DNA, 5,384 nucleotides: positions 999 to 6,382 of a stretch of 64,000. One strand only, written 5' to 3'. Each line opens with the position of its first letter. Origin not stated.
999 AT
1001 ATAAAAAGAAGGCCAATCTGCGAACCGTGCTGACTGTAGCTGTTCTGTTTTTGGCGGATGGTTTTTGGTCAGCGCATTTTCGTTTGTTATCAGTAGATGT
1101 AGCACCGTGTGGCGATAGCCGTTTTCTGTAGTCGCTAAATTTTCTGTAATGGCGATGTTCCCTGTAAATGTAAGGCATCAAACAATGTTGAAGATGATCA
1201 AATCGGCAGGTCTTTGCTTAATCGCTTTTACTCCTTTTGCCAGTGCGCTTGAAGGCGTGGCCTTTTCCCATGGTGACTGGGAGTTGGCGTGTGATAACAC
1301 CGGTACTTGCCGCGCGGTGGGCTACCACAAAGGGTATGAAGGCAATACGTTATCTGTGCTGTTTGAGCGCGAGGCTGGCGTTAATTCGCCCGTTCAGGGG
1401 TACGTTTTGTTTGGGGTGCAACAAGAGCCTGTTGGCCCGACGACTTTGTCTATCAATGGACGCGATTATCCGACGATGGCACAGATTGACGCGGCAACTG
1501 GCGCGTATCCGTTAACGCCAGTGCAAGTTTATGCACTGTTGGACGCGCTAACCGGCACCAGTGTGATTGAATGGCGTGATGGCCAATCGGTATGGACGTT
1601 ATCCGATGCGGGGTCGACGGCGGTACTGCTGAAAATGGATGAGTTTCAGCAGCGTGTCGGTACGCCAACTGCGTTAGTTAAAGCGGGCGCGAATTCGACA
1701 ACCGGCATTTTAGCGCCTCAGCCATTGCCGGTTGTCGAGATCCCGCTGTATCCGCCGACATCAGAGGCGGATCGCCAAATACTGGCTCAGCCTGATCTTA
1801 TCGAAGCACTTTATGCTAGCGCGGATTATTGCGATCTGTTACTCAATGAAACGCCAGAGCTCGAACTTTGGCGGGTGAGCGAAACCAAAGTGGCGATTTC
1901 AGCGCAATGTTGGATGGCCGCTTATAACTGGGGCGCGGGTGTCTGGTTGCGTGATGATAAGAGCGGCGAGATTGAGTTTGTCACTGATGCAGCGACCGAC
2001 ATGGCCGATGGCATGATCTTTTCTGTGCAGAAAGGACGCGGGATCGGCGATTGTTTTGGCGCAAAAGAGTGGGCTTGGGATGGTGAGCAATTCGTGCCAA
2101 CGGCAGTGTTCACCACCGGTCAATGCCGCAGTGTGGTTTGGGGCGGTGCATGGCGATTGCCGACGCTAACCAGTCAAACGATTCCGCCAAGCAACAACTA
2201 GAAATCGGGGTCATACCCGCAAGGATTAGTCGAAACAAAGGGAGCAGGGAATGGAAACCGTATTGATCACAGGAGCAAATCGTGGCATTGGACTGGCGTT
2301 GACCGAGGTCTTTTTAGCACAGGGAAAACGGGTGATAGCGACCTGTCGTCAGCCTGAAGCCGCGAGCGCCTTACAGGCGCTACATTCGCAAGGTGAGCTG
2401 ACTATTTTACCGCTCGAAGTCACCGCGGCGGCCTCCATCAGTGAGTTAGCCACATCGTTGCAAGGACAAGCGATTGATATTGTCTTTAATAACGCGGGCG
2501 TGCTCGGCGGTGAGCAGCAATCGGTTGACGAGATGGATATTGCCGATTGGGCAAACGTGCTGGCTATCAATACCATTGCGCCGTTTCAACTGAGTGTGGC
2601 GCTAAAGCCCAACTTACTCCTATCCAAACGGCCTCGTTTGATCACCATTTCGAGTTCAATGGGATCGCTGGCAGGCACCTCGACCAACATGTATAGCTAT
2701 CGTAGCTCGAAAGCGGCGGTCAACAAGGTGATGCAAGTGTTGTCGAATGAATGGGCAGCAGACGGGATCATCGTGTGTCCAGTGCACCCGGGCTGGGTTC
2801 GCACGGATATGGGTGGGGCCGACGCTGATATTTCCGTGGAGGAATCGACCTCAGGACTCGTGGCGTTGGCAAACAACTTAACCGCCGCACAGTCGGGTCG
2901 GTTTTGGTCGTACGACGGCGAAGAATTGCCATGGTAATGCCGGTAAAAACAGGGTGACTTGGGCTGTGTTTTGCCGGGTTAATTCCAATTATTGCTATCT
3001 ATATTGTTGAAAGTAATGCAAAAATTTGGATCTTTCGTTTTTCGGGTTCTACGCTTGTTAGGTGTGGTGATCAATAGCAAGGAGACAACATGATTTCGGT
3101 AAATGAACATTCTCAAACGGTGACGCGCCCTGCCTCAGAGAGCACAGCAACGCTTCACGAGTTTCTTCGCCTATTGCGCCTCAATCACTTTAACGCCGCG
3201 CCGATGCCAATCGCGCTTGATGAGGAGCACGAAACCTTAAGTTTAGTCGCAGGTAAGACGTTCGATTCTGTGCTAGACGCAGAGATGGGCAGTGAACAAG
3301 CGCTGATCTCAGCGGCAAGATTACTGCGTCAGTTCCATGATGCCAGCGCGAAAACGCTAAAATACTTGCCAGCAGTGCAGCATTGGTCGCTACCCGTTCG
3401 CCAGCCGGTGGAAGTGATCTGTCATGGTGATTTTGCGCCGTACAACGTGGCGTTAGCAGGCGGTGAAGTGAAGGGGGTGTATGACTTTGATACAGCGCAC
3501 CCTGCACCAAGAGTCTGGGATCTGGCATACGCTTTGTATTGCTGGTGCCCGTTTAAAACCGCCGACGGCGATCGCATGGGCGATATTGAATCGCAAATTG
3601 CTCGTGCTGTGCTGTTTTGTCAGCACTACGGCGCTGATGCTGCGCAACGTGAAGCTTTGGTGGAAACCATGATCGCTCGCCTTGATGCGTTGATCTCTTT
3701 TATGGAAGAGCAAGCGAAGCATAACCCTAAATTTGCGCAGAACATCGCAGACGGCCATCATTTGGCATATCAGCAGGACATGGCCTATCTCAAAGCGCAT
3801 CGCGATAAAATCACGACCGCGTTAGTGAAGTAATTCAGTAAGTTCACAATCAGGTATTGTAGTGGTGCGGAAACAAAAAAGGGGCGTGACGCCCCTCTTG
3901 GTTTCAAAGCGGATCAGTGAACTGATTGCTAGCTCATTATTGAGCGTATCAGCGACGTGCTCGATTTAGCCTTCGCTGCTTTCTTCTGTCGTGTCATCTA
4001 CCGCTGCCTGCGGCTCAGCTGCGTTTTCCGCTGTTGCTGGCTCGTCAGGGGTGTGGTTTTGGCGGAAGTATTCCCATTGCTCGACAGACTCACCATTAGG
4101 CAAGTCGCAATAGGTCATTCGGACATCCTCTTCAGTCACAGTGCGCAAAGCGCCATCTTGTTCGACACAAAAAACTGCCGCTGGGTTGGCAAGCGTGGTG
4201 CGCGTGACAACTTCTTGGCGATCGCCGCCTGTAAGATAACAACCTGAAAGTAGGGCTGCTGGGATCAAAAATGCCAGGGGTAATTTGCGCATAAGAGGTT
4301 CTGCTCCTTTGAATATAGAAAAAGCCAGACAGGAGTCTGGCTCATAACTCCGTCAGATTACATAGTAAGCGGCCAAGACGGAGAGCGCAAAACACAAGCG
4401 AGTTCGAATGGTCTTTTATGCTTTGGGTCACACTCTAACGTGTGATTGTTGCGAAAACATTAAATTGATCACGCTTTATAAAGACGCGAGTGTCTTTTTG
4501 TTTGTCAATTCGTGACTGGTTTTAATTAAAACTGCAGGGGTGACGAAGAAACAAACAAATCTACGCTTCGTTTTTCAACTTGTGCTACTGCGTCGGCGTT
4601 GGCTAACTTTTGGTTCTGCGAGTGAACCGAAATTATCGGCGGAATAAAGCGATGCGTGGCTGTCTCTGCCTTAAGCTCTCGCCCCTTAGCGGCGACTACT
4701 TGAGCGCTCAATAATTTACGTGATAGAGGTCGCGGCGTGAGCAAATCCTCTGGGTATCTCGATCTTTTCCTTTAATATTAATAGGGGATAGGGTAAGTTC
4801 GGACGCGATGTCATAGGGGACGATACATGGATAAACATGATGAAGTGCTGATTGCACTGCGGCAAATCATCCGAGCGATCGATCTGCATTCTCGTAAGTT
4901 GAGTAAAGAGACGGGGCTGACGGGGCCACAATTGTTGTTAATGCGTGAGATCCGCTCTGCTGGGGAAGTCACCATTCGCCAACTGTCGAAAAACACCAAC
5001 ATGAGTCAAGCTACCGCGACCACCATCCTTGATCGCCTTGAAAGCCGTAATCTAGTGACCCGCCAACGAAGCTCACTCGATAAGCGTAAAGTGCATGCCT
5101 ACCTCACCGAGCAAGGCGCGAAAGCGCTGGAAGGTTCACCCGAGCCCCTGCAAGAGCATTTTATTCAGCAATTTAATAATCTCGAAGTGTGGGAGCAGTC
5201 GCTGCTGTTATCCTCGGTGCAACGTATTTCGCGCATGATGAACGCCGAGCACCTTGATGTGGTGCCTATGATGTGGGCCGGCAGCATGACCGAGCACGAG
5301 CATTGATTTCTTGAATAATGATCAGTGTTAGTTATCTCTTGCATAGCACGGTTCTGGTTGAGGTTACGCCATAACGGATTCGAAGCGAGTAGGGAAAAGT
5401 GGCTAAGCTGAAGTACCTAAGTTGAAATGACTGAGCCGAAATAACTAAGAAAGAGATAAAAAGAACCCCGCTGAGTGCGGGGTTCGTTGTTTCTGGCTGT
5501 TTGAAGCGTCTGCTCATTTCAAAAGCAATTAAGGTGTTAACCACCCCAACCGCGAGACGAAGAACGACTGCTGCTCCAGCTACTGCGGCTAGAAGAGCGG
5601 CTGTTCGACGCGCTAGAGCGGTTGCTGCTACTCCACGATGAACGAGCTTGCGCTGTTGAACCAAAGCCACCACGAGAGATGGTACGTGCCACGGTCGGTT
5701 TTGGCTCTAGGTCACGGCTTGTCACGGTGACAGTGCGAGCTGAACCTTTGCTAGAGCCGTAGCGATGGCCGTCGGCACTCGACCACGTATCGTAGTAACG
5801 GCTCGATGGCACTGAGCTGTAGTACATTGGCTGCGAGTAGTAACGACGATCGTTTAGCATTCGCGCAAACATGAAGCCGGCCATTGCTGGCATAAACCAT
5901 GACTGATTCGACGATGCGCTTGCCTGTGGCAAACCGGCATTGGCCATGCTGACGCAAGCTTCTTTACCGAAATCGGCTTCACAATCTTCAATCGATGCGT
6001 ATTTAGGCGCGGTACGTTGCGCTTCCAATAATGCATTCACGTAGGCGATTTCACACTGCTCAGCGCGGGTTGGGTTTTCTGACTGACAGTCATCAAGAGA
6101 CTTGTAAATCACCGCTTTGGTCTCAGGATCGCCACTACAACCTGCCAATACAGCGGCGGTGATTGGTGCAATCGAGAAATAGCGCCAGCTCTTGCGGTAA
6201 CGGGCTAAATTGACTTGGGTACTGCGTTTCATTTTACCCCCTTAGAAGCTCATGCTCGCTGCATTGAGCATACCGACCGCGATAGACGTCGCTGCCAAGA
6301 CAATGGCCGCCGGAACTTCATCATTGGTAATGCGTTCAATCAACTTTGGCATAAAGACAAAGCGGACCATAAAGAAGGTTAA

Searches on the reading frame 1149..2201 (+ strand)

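Call 51: search_protein_families(library=pfam, proteins=[window:1149-2201:+], max_evalue=0.0001)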
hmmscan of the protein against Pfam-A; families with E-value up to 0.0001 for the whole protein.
window:1149-2201:+ (350 aa): 1 family
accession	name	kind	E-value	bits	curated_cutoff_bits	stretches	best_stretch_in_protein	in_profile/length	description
PF06674.16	DUF1176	-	4e-65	220.9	34.8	1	39-341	2-321/322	Protein of unknown function (DUF1176)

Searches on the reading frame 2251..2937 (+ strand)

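Call 51: search_protein_families(library=pfam, proteins=[window:2251-2937:+], max_evalue=0.0001)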
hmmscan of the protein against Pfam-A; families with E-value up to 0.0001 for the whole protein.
window:2251-2937:+ (228 aa): 5 families
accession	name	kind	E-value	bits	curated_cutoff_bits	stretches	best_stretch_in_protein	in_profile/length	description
PF00106.31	adh_short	-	1e-35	123.4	26.6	1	3-189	2-188/195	short chain dehydrogenase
PF13561.12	adh_short_C2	-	3.5e-30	105.8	27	1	8-199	1-193/236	Enoyl-(Acyl carrier protein) reductase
PF08659.16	KR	-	6.3e-11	43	22.6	1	3-173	2-168/180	KR domain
PF01370.27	Epimerase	-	1.3e-06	28.4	20.9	1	4-177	1-169/240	NAD dependent epimerase/dehydratase family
PF13460.12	NAD_binding_10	-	2.4e-05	24.7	27.2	1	8-87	1-73/184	NAD(P)H-binding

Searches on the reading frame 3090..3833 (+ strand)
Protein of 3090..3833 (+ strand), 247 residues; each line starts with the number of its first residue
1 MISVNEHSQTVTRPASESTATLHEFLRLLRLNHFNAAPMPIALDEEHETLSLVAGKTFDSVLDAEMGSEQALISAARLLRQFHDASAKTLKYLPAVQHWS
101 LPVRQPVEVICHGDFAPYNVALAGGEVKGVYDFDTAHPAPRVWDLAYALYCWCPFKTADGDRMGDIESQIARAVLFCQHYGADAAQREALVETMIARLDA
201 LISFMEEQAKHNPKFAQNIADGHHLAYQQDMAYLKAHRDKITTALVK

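Call 51: search_protein_families(library=pfam, proteins=[window:3090-3833:+], max_evalue=0.0001)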
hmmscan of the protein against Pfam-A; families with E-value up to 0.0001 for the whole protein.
window:3090-3833:+ (247 aa): 1 family
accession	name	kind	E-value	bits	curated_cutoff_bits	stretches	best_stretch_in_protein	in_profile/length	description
PF01636.29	APH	-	2.5e-14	54.1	23.2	1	105-154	165-215/239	Phosphotransferase enzyme family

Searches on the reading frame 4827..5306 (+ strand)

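Call 52: search_protein_families(library=pfam, proteins=[window:4827-5306:+], max_evalue=0.0001)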
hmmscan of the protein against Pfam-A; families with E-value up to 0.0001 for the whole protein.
window:4827-5306:+ (159 aa): 5 families
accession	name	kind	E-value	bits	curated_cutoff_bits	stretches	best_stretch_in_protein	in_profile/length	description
PF01047.28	MarR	-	3.1e-14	53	24.6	1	31-89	1-59/59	MarR family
PF12802.13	MarR_2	-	1.6e-12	47.8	27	1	30-87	2-60/61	MarR family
PF22381.2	Staph_reg_Sar_Rot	-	1.7e-10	41.3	27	1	24-100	5-81/85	Transcriptional regulator SarA/Rot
PF13463.12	HTH_27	-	1.8e-07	31.8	22.2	1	31-97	1-68/68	Winged helix DNA-binding domain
PF13412.12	HTH_24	-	1.7e-06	27.9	21.9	1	37-78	7-48/48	Winged helix-turn-helix DNA-binding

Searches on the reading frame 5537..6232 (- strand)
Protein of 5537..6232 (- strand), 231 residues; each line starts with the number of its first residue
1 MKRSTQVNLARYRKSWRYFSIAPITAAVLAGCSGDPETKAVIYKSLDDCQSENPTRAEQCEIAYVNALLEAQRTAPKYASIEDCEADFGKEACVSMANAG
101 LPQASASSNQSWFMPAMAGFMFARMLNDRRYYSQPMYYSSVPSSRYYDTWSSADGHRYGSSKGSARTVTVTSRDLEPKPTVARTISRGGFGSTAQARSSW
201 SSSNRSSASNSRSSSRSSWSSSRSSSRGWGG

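Call 51: search_protein_families(library=pfam, proteins=[window:5537-6232:-], max_evalue=0.0001)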
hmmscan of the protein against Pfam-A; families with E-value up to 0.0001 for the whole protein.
window:5537-6232:- (231 aa): 1 family
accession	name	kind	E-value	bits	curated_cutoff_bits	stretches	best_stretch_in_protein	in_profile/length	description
PF06693.16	DUF1190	-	2.5e-52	177.8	22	1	38-201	2-159/159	Protein of unknown function (DUF1190)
